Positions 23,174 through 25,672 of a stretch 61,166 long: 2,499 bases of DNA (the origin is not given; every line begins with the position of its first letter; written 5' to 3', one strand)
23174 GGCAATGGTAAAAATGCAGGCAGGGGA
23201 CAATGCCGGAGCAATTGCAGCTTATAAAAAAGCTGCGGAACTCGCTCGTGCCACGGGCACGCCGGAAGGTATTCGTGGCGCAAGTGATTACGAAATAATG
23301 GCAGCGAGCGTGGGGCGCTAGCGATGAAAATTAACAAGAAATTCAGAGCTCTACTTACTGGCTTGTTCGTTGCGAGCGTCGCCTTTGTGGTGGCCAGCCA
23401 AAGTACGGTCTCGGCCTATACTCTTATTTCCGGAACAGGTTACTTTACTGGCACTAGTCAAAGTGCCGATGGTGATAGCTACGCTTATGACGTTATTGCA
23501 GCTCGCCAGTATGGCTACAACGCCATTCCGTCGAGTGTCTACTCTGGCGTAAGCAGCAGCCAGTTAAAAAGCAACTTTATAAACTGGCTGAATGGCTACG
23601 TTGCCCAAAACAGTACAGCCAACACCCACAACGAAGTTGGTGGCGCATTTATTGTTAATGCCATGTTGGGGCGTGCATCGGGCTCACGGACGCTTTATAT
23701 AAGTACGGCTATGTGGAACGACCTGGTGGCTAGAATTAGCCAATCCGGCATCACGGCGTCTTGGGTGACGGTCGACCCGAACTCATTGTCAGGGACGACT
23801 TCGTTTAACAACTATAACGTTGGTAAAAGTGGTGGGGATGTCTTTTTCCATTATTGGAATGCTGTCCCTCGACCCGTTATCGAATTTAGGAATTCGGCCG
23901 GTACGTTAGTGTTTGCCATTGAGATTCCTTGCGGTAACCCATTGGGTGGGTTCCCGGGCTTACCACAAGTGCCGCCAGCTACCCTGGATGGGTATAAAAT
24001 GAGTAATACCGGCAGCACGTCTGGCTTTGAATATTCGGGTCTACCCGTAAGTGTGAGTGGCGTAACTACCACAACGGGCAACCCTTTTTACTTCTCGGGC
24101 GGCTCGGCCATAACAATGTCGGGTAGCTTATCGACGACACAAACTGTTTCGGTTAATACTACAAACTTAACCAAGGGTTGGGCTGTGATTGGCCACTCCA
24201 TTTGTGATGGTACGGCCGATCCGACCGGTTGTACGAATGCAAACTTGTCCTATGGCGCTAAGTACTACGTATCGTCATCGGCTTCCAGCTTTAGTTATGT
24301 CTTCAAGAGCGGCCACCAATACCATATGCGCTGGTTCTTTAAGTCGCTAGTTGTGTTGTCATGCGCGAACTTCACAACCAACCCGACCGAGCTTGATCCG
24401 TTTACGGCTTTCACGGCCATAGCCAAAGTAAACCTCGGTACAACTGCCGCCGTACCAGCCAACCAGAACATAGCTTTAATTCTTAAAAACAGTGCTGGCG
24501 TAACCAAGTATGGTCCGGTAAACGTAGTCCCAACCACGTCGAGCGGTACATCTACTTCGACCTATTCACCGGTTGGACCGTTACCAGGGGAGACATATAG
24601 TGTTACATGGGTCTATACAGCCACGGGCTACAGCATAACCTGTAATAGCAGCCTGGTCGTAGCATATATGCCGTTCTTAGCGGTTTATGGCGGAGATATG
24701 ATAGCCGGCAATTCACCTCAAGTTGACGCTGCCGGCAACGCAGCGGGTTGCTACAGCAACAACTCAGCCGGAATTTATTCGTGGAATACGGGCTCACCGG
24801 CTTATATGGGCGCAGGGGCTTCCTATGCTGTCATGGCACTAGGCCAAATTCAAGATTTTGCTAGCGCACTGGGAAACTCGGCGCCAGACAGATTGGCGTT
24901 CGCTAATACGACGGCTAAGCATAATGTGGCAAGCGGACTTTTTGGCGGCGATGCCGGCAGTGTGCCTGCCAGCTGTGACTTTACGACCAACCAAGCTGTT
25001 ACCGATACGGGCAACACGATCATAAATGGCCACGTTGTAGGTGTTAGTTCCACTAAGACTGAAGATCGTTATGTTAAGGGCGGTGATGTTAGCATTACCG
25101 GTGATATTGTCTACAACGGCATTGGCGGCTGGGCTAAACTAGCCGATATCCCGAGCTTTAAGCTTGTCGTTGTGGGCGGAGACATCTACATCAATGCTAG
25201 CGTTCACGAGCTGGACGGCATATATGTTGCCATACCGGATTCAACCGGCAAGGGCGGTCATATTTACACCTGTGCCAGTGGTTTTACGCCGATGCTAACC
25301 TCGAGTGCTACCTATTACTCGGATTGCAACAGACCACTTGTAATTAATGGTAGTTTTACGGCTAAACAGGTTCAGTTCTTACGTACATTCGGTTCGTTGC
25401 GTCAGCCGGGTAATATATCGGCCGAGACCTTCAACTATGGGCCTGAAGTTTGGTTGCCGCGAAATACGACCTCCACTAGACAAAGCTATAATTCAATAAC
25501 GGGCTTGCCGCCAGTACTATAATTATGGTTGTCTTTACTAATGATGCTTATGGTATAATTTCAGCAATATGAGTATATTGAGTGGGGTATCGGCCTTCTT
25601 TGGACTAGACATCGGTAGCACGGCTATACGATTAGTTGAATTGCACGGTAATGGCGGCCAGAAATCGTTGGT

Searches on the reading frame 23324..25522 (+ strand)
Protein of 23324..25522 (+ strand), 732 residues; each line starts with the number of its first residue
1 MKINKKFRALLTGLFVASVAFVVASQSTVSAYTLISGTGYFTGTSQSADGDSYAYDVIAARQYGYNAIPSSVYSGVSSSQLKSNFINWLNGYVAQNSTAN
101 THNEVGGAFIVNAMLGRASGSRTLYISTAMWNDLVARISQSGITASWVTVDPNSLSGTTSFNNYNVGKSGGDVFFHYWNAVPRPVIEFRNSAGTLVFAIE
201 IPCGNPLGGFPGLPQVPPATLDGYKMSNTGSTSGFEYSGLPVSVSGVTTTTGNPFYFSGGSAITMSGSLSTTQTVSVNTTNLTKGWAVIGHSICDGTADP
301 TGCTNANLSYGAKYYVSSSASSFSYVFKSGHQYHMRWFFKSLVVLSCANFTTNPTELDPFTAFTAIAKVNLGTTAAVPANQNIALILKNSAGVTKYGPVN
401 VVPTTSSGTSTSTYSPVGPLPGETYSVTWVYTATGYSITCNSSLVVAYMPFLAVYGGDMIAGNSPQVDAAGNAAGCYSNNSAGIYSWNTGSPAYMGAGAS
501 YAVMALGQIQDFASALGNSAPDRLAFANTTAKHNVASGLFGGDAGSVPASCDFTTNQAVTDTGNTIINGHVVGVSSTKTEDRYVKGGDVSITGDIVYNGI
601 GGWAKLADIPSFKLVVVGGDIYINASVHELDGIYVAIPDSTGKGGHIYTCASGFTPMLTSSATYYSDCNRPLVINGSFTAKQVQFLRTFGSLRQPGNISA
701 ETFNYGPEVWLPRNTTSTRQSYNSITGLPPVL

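Call 8: search_protein_families(library=pfam, proteins=[window:23324-25522:+], max_evalue=0.01)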
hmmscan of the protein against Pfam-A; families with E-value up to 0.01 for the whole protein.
window:23324-25522:+ (732 aa): 0 families

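Call 9: search_protein_families(library=ncbifam, proteins=[window:23324-25522:+], max_evalue=0.01)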
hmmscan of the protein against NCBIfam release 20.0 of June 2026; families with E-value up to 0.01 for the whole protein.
window:23324-25522:+ (732 aa): 0 families

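Call 35: find_related_loci(query=A5, collection=genome_contigs, flank=10000)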
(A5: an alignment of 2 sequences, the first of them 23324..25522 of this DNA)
Query A5 (732 aa) in genome_contigs; peptide patterns used: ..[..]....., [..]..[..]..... (x = any residue, [..] = any of these).
58 stretches matched a pattern; 2 encode a relative of the query (tblastn E <= 1e-3); 2 distinct loci.
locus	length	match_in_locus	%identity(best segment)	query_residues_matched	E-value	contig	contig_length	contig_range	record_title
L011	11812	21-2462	33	35-691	2e-19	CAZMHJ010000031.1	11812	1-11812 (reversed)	MAG TPA_asm: uncultured Candidatus Saccharibacteria bacterium isolate SRP170004_co1_605 genome assembly, contig: NODE_87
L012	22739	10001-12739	32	1-711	1e-13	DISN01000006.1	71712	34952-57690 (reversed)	MAG TPA_asm: Candidatus Saccharibacteria bacterium UBA6209 UBA6209_contig_12978, whole genome shotgun sequence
